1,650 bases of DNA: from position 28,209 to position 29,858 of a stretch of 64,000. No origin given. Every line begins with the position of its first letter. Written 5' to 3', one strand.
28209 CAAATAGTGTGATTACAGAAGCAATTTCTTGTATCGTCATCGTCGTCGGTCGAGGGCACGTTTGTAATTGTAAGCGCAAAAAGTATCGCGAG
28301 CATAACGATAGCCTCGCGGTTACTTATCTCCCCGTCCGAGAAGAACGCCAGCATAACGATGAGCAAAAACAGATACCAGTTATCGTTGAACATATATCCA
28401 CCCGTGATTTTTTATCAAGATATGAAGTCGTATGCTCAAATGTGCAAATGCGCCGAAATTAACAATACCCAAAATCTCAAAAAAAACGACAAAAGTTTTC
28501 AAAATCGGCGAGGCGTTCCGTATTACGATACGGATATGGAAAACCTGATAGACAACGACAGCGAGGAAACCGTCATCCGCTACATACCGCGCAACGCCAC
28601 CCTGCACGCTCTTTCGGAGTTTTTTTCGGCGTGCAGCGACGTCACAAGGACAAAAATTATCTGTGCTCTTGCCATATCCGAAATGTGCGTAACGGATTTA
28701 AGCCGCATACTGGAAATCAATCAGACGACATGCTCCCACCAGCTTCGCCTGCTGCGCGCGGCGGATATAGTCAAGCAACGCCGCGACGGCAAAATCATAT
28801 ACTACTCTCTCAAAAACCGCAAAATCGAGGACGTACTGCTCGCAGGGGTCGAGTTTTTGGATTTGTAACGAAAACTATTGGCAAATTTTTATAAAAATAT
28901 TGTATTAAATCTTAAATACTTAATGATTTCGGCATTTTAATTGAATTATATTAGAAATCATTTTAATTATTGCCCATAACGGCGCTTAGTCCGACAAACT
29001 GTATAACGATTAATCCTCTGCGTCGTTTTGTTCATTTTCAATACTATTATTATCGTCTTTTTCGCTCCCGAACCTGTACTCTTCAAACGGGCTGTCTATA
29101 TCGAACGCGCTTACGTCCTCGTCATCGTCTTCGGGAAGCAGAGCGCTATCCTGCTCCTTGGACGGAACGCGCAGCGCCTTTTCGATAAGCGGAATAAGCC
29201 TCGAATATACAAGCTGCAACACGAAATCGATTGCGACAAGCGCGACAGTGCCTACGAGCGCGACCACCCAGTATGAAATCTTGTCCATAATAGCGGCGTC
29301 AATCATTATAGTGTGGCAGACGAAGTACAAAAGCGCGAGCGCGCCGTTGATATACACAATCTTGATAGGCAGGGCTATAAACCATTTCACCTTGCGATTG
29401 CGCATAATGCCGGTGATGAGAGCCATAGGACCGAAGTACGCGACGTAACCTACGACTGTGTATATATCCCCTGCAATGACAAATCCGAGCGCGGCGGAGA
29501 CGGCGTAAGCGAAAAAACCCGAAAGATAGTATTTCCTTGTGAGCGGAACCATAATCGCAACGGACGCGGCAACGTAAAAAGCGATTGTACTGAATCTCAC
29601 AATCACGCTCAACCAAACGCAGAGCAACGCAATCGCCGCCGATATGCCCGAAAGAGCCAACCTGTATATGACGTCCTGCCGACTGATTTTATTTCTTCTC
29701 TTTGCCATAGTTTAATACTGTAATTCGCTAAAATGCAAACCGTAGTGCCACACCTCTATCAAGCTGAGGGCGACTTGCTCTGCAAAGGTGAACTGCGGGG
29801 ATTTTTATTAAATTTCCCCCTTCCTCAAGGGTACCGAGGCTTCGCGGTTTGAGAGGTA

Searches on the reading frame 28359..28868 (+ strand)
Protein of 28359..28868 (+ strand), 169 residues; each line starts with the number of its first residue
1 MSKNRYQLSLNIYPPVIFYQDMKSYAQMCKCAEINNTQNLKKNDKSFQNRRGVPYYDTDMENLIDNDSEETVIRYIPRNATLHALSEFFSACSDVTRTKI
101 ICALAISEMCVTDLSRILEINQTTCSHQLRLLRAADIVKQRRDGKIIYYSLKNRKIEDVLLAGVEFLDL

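Call 7: search_protein_families(library=pfam, proteins=[window:28359-28868:+], max_evalue=1)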
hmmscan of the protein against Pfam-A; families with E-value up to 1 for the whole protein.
window:28359-28868:+ (169 aa): 9 families
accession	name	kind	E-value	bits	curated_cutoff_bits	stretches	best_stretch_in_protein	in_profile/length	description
PF01022.26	HTH_5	-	1.1e-13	51.2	22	1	94-139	1-46/47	Bacterial regulatory protein, arsR family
PF12840.13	HTH_20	-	1.5e-05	25.3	27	1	100-141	9-51/51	Helix-turn-helix domain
PF17124.11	ThiJ_like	-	0.0045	17.3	30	1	21-126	56-153/186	ThiJ/PfpI family-like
PF13412.12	HTH_24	-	0.043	13.8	21.9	1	108-139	17-48/48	Winged helix-turn-helix DNA-binding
PF13693.12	HTH_35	-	0.048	14.1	25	1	96-129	3-36/75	Winged helix-turn-helix DNA-binding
PF03517.19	Voldacs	-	0.075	13.6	22.1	0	25-45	99-119/138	Regulator of volume decrease after cellular swelling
PF12802.13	MarR_2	-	0.1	13.2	27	1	111-144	23-56/61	MarR family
PF00076.28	RRM_1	-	0.14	12.5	20.7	1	73-102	3-32/70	RNA recognition motif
PF01978.25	TrmB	-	0.2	11.9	25.6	1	108-149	22-63/68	Sugar-specific transcriptional regulator TrmB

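Call 8: search_protein_families(library=ncbifam, proteins=[window:28359-28868:+], max_evalue=1)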
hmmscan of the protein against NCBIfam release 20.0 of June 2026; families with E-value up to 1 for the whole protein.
window:28359-28868:+ (169 aa): 14 families
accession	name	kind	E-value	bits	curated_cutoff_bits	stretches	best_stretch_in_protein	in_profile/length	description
NF033788.1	HTH_metalloreg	subfamily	8.8e-24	83.1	55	1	86-159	2-76/77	metalloregulator ArsR/SmtB family transcription factor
NF040642.1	sulf_sens_BigR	equivalog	8.8e-15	54.6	155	1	87-160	12-85/95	sulfite-sensing transcriptional repressor BigR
NF033789.1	repress_SdpR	subfamily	2.1e-14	53.2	100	1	89-162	2-75/79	autorepressor SdpR family transcription factor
NF007528.0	PRK10141.1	subfamily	8.8e-11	41.7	97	1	87-152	8-74/117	metalloregulator ArsR/SmtB family transcription factor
NF045707.1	Dbac_1936_reg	equivalog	5.4e-10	39.2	115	1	82-160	4-82/99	ArsR/SmtB-type metalloregulator TsoR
NF052532.1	TransRegPagRBaca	equivalog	7.4e-09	35.6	170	1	86-160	18-92/99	transcriptional repressor PagR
NF041413.1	ArsR_Rv2640c_fam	equivalog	3.7e-07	30.5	155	1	90-157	37-107/118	Rv2640c family ArsR-like transcriptional regulator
NF047906.1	CdPbTransRegCmtR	equivalog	1e-05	25.4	150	1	82-160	8-86/104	Cd(II)/Pb(II)-sensing metalloregulatory transcriptional regulator CmtR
NF008891.0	PRK11924.1-5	subfamily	0.00087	19.5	259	1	64-148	92-169/171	RNA polymerase sigma factor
TIGR01884.1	cas_HTH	subfamily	0.001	18.5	60.2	1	90-146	137-195/202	CRISPR-associated CARF protein Csa3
NF053602.1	Phr_regulator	exception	0.009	15.6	320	1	94-143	11-60/191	heat shock transcription regulator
NF004212.0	PRK05665.1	equivalog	0.022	14.5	309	1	51-146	130-224/241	amidotransferase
NF038251.1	AdcR_fam_Zn_TF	equivalog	0.045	14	175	1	96-153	37-97/143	zinc-dependent MarR family transcriptional regulator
NF040939.2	trans_reg_lrs14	equivalog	0.057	13.5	90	1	85-143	9-71/103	Lrs14 family HTH-type transcriptional regulator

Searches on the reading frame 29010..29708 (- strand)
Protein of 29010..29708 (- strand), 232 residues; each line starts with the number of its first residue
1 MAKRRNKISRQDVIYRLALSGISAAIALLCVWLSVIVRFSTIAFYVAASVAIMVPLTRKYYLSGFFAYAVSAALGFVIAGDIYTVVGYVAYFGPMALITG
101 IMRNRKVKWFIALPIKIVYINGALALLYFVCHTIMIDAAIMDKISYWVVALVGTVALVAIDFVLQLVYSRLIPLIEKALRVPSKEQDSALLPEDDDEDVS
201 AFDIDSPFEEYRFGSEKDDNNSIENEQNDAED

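Call 7: search_protein_families(library=pfam, proteins=[window:29010-29708:-], max_evalue=1)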
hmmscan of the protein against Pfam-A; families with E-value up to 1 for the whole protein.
window:29010-29708:- (232 aa): 0 families

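Call 8: search_protein_families(library=ncbifam, proteins=[window:29010-29708:-], max_evalue=1)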
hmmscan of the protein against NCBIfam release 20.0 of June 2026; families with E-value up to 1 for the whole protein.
window:29010-29708:- (232 aa): 1 family
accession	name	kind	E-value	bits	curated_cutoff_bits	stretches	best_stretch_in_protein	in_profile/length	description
TIGR03024.1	arch_PEF_CTERM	domain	0.11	12.8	23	1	39-59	4-24/25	PEF-CTERM sorting domain-containing protein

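Call 9: find_homologous_proteins(query=window:29010-29708:-)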
Query window:29010-29708:- (232 aa): 653 proteins with E <= 0.001 among 2552 candidates; the best 120 are listed.
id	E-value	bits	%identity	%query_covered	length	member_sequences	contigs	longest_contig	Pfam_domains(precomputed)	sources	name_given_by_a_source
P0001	3.3e-143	493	100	100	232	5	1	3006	-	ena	-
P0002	5.8e-120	417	85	100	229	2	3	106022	-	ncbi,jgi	-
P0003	9.7e-120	416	85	100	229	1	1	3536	-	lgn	-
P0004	2.9e-105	369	72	99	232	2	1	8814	-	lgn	-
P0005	5.4e-104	365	73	99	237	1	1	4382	-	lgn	-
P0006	2.6e-103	362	74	98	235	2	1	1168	-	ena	-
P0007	3.4e-100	352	72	100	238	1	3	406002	-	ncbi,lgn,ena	-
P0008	9.6e-100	351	79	91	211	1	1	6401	-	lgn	-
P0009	1.7e-99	350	70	100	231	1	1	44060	-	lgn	-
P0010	3.2e-99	349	77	91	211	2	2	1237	-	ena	-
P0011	2.0e-97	343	71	87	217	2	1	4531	-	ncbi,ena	-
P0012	2.0e-95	337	72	91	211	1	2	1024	-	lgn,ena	-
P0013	5.8e-95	335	73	91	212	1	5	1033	-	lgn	-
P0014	1.1e-94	334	72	95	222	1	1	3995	-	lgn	-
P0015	1.2e-94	334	72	91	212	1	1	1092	-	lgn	-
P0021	5.4e-94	332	71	91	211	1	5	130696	-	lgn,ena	-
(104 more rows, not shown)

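Call 11: find_related_loci(query=A1, collection=genome_contigs, flank=3000)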
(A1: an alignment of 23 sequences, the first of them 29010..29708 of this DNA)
Query A1 (232 aa) in genome_contigs; peptide patterns used: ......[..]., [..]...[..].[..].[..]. (x = any residue, [..] = any of these).
157 stretches matched a pattern; 53 encode a relative of the query (tblastn E <= 1e-3); 51 distinct loci.
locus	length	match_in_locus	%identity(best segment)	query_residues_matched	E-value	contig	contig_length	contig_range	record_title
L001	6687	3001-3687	85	1-232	1e-128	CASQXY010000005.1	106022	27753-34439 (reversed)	MAG: uncultured bacterium isolate extra-ERR2136553.25_1677762773 genome assembly, contig: NODE_67_length_106022_cov_3.88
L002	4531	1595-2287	71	3-231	3e-103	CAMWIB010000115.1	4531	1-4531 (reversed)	MAG TPA_asm: uncultured Clostridia bacterium isolate SRR14411283_bin.10_metawrap_v1.3_MAG genome assembly, contig: NODE.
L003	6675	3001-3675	66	1-224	1e-97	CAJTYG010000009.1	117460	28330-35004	MAG TPA_asm: uncultured Christensenella sp. isolate MGBC124771 genome assembly, contig: MGBC124771.9, whole genome shotg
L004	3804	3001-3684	68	1-230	2e-96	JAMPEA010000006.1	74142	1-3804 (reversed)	MAG: Bacillota bacterium isolate NALB_7823_24 Scaffold_#6__SCF_006___74142_bp, whole genome shotgun sequence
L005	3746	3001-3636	73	1-210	1e-90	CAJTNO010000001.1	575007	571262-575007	MAG TPA_asm: uncultured Christensenella sp. isolate MGBC105042 genome assembly, contig: MGBC105042.1, whole genome shotg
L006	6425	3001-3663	63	6-231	1e-86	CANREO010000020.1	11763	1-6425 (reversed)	MAG: uncultured Clostridia bacterium isolate Lapin-024__bin87 genome assembly, contig: Lapin-024__NODE_6898_length_11763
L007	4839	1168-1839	65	1-228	8e-83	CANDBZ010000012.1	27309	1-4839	MAG TPA_asm: uncultured Clostridia bacterium isolate ERR6760077_bin.37_metawrap_v1.3_MAG genome assembly, contig: ERZ128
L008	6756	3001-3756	53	1-232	6e-82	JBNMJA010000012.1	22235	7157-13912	MAG: Bacillota bacterium isolate CM_BacCAG2167.82 k141_297981_length_22235_cov_14.0184, whole genome shotgun sequence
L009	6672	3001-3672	56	1-225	2e-81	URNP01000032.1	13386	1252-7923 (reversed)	uncultured Clostridiales bacterium isolate UMGS1170 genome assembly, contig: NODE_1397_length_13386_cov_12.218513, whole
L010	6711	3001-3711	53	1-232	5e-81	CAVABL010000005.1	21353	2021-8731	Firmicutes bacterium TM09-10 isolate H07660-L1_cleanbin_000023 genome assembly, contig: Spades_H07660-L1_contig_823, who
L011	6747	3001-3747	51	1-232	3e-81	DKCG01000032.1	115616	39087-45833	MAG TPA_asm: Christensenella sp. UBA6880 UBA6880_contig_442, whole genome shotgun sequence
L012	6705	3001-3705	51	1-231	5e-80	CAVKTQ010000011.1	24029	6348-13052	Firmicutes bacterium CAG:238 isolate H07683-L1_cleanbin_000016 genome assembly, contig: Spades_H07683-L1_contig_1505, wh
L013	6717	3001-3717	53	1-232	1e-79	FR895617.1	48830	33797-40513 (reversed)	Firmicutes bacterium CAG:475 genomic scaffold, scf183, whole genome shotgun sequence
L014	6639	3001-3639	55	1-211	4e-79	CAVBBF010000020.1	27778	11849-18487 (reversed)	Phascolarctobacterium succinatutens isolate H07663-L1_cleanbin_000010 genome assembly, contig: Spades_H07663-L1_contig_1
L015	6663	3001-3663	57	5-225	6e-79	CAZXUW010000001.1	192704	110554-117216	MAG TPA_asm: uncultured Bacteroides sp. isolate SRP350583_co1_154 genome assembly, contig: NODE_33_length_192704_cov_368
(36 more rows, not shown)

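Call 27: find_related_loci(query=window:29010-29708:-, collection=metagenome_contigs, flank=2500)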
Query window:29010-29708:- (232 aa) in metagenome_contigs; peptide patterns used: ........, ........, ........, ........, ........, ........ (x = any residue, [..] = any of these).
311 stretches matched a pattern, but none encodes a relative of the query by tblastn (E <= 1e-3).

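Call 28: find_related_loci(query=A1, collection=metagenome_contigs, flank=2500)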
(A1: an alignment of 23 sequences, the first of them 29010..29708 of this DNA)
Query A1 (232 aa) in metagenome_contigs; peptide patterns used: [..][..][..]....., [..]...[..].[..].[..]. (x = any residue, [..] = any of these).
126 stretches matched a pattern; 37 encode a relative of the query (tblastn E <= 1e-3); 36 distinct loci.
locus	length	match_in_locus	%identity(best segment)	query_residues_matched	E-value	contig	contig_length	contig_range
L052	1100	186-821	73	1-210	1e-98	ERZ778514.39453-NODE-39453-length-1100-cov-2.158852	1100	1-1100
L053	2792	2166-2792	73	1-207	8e-91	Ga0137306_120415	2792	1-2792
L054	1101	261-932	56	1-225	4e-88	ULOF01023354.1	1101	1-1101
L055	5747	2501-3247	51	1-232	2e-81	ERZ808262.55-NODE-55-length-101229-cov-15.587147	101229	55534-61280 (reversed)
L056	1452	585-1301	53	1-232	9e-86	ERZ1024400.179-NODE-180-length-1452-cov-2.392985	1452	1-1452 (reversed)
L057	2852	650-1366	53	1-232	5e-82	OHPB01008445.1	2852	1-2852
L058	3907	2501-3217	53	1-232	9e-81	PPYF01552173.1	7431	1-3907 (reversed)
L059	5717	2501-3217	53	1-232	2e-80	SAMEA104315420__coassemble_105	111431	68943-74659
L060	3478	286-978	54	1-232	6e-80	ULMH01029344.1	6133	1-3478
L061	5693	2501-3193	53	2-230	3e-80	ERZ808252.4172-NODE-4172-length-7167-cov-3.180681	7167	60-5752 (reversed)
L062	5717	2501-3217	53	1-232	3e-80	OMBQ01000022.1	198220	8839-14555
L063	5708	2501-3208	53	1-231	8e-80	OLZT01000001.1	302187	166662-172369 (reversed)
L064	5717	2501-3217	53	1-232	4e-80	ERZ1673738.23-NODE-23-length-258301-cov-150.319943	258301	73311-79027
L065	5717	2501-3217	53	1-232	1e-79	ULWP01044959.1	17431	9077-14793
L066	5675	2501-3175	54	1-229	2e-79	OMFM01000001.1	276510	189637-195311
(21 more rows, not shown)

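Call 29: find_encoding_contigs(protein=P0003, flank=1500, max_places=2)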
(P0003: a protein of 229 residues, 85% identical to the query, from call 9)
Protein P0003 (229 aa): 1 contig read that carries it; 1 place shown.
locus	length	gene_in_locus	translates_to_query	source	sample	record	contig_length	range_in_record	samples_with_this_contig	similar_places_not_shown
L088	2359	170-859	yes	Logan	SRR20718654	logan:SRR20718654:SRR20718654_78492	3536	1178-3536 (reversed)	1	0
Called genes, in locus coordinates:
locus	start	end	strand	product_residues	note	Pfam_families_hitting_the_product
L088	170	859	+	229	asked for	-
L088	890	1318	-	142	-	PF01022:HTH_5, PF12840:HTH_20 (weak)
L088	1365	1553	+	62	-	-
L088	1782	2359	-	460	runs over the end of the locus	PF13306:LRR_5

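Call 30: find_encoding_contigs(protein=P0008, flank=1500, max_places=2)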
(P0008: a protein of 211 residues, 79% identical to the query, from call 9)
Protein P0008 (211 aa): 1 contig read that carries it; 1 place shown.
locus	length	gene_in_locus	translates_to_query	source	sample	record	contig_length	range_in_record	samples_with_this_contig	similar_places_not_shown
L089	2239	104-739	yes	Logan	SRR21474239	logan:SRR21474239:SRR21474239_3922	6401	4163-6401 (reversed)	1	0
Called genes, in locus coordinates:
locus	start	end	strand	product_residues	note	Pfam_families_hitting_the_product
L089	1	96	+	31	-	?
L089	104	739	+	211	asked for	-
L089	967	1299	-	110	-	PF01022:HTH_5, PF12840:HTH_20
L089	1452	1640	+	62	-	-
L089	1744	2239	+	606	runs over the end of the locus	PF01541:GIY-YIG, PF27096:UvrC_M, PF22920:UvrC_RNaseH, PF08459:UvrC_RNaseH_dom, PF00633:HHH (faint), PF12826:HHH_2 (weak), PF14520:HHH_5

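Call 31: find_encoding_contigs(protein=P0004, flank=1500, max_places=2)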
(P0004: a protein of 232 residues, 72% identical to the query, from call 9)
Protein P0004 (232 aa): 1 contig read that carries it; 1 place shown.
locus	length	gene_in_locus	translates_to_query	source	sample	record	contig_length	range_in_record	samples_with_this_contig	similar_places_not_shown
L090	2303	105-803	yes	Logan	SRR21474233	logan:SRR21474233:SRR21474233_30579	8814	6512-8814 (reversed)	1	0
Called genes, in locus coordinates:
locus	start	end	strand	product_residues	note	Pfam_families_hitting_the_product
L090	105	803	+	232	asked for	-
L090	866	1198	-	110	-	PF01022:HTH_5, PF12840:HTH_20 (weak)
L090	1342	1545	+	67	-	-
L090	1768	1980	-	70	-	PF12844:HTH_19, PF01381:HTH_3, PF13443:HTH_26 (weak), PF13560:HTH_31 (weak)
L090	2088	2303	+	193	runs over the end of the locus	-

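Call 32: find_encoding_contigs(protein=P0005, flank=1500, max_places=2)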
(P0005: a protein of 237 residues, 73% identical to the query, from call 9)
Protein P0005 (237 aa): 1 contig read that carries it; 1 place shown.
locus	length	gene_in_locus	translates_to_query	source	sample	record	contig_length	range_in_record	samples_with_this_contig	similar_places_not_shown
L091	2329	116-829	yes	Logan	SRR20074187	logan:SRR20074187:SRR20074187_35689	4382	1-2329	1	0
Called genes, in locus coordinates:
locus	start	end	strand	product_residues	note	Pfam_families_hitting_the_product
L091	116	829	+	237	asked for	-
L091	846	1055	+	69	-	PF13560:HTH_31, PF12844:HTH_19, PF13443:HTH_26 (weak), PF01381:HTH_3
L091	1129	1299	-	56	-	-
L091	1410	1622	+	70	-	PF13560:HTH_31, PF12844:HTH_19, PF01381:HTH_3, PF07022:Phage_CI_repr (weak), PF13443:HTH_26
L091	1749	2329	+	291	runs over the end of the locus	PF02661:Fic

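Call 33: find_encoding_contigs(protein=P0009, flank=1500, max_places=2)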
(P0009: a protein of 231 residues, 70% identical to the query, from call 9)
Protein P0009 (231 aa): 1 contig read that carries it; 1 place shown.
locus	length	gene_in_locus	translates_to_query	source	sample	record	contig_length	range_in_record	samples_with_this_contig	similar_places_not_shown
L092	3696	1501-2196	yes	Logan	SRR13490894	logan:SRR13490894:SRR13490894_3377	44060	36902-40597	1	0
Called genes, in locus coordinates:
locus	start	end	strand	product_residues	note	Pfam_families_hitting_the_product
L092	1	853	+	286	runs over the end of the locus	PF18937:DUF5685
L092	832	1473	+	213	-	-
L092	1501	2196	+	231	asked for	-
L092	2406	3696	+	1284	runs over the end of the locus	-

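Call 34: find_encoding_contigs(protein=P0021, flank=1500, max_places=2)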
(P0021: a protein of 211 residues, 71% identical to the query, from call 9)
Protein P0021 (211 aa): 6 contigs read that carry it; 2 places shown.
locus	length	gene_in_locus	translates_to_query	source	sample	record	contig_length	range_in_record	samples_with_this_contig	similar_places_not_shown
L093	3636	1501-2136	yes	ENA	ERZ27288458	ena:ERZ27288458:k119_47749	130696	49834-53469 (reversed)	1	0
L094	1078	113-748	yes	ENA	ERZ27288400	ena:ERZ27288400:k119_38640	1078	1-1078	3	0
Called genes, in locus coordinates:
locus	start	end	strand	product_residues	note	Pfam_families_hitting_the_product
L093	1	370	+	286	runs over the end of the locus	PF18937:DUF5685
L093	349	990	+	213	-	-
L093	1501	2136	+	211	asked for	-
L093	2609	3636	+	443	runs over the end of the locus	PF01546:Peptidase_M20, PF07687:M20_dimer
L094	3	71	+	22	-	?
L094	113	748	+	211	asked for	-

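Call 35: find_encoding_contigs(protein=P0001, flank=1500, max_places=3)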
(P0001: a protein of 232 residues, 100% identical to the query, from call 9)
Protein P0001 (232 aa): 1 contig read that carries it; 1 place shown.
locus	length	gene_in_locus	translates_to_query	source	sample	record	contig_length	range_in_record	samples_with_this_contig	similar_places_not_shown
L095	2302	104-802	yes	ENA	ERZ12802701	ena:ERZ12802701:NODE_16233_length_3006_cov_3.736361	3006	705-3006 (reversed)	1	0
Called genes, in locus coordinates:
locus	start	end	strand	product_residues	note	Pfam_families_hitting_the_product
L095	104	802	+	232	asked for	-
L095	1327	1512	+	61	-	-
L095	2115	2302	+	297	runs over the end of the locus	?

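Call 43: predict_structure(alignment_id=A1)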
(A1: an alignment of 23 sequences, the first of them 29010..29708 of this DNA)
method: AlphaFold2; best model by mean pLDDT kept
length: 232 residues; sequences in the alignment: 23
mean_pLDDT: 64.5   pTM: 0.51
mean pLDDT of the five models: 64.5, 63.2, 61.8, 61.7, 59.9
residues with pLDDT >= 90: 0; 70-90: 115; 50-70: 60; < 50: 57
segments of 3 or more residues with pLDDT < 50: 1-3, 179-208, 210-232
pLDDT, mean of each block of 10 residues (from residue 1): 50 60 62 55 77 74 80 76 77 81 76 84 79 62 73 83 79 62 39 36 46 38 36 37
secondary structure, 60 per line:
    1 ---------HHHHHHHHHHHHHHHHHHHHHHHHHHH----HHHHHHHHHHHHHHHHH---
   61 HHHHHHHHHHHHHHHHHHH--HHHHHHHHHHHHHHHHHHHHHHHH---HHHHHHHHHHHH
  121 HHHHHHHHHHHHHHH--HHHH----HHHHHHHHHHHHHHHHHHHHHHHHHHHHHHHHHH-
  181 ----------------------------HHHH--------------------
elements in order: H10-36 H41-57 H61-79 H82-105 H109-135 H138-141 H146-179 H209-212

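Call 67: fold_search(model_id=the predicted structure, library=pdb)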
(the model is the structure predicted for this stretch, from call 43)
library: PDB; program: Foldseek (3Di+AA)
matches with E <= 10: 51; with E <= 0.001: 0
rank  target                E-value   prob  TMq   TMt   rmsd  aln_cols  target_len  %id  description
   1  5kc0                  1.1e+00  0.82  0.42  0.54   6.4       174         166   18  Crystal structure of TmRibU, hexagonal crystal form (released 2016-06-29)
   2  8k84_A                1.6e+00  0.15  0.21  0.26  16.9       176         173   15  De novo design protein -N3 (released 2024-07-31)
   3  8k84_B                2.8e+00  0.13  0.23  0.29  15.5       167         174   17  De novo design protein -N3 (released 2024-07-31)
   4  5kbw_A                2.9e+00  0.23  0.33  0.41   7.4       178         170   18  Crystal structure of TmRibU, the riboflavin-binding S subunit from the Thermotoga maritima ECF transporter (released 2016-06-29)
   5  5kc4_E                3.1e+00  0.51  0.44  0.58   5.3       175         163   19  Structure of TmRibU, orthorhombic crystal form (released 2016-06-29)
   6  6fnd_D                3.4e+00  0.21  0.22  0.15   7.9       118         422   14  Crystal structure of Toxoplasma gondii AKMT (released 2018-11-14)
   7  9bd7_A                3.6e+00  0.08  0.18  0.09  23.4       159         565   18  PaMsbA in an open, outward conformation (released 2025-09-03)
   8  8g2j_C                3.6e+00  0.04  0.14  0.06  18.7       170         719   15  Hybrid aspen cellulose synthase-8 bound to UDP-glucose (released 2023-03-01)
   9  8e12_A                3.7e+00  0.14  0.27  0.34   8.7       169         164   11  Homotrimeric variant of tcTRP9, BGL14 (released 2023-04-12)
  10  9gaw_Y                3.7e+00  0.08  0.18  0.11  14.0       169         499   12  High-resolution structure of the Anaphase-promoting complex/cyclosome (APC/C) bound to co-activator Cdh1 (released 2024-08-14)
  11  7b9v_S                3.9e+00  0.07  0.18  0.09  24.2       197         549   10  Yeast C complex spliceosome at 2.8 Angstrom resolution with Prp18/Slu7 bound (released 2021-03-10)
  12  5jr9_A                3.9e+00  0.05  0.15  0.17  15.6       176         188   15  Crystal structure of apo-NeC3PO (released 2016-09-28)
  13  5khu_Y                4.3e+00  0.08  0.18  0.12  15.3       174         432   13  Model of human Anaphase-promoting complex/Cyclosome (APC15 deletion mutant), in complex with the Mitotic checkpoint co (released 2016-09-07)
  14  6iqq_A                4.8e+00  0.08  0.19  0.18  10.4       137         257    8  Crystal structure of Prc with S452I and L252Y mutations in complex with NlpI (released 2019-07-24)
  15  5ce3_B                5.5e+00  0.08  0.22  0.12  11.2       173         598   12  The Yersinia YopO - actin complex with MgADP (released 2016-07-06)
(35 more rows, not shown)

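Call 82: search_protein_families(library=pfam, alignment_id=A1, max_evalue=10)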
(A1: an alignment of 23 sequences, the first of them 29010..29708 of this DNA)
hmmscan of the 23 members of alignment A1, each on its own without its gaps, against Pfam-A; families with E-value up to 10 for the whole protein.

A. member 1, window:29010-29708:- (232 aa): 1 family
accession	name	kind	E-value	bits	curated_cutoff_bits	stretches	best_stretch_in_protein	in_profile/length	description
PF05038.18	Cytochrom_B558a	-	3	7.9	25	1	45-86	71-112/184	Cytochrome Cytochrome b558 alpha-subunit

B. families by the number of members that match (of 23 scanned): 9 families
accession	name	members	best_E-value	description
PF19529.4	DUF6057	9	0.012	Family of unknown function (DUF6057)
PF06738.18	ThrE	4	0.29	Putative threonine/serine exporter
PF05038.18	Cytochrom_B558a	4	2.1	Cytochrome Cytochrome b558 alpha-subunit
PF04931.18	DNA_pol_phi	2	0.3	DNA polymerase phi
PF10918.13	DUF2718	1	0.014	Protein of unknown function (DUF2718)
PF23188.1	THU_Piezo1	1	0.071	Piezo1-like, transmembrane helical unit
PF11044.13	TMEMspv1-c74-12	1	0.24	Plectrovirus spv1-c74 ORF 12 transmembrane protein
PF12271.14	Chs7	1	0.27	Chitin synthase export chaperone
PF22990.1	ABHD16_N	1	9.2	Phosphatidylserine Lipase ABHD16 N-terminal domain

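Call 83: search_solved_structures(query=A1, max_evalue=10)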
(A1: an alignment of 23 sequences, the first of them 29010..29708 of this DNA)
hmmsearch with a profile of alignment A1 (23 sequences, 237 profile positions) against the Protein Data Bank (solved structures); distinct sequences matched with E-value up to 10: 6.
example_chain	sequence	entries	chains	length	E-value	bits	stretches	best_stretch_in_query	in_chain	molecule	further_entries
7usw_D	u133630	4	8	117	0.088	15.3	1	136-201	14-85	Transmembrane inner ear expressed protein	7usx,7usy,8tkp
8kei_A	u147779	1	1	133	0.4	13.1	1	45-80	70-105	Cytochrome b-245 light chain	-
8j3v_A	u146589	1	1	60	0.46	12.9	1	33-63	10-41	Programmed cell death 1 ligand 2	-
8gz3_A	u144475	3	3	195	1.8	11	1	45-80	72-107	Cytochrome b-245 light chain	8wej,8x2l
7u8g_B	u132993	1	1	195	1.8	11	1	45-80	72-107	Cytochrome b-245 light chain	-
2byk_A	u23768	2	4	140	3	10.2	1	160-208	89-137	CHRAC-16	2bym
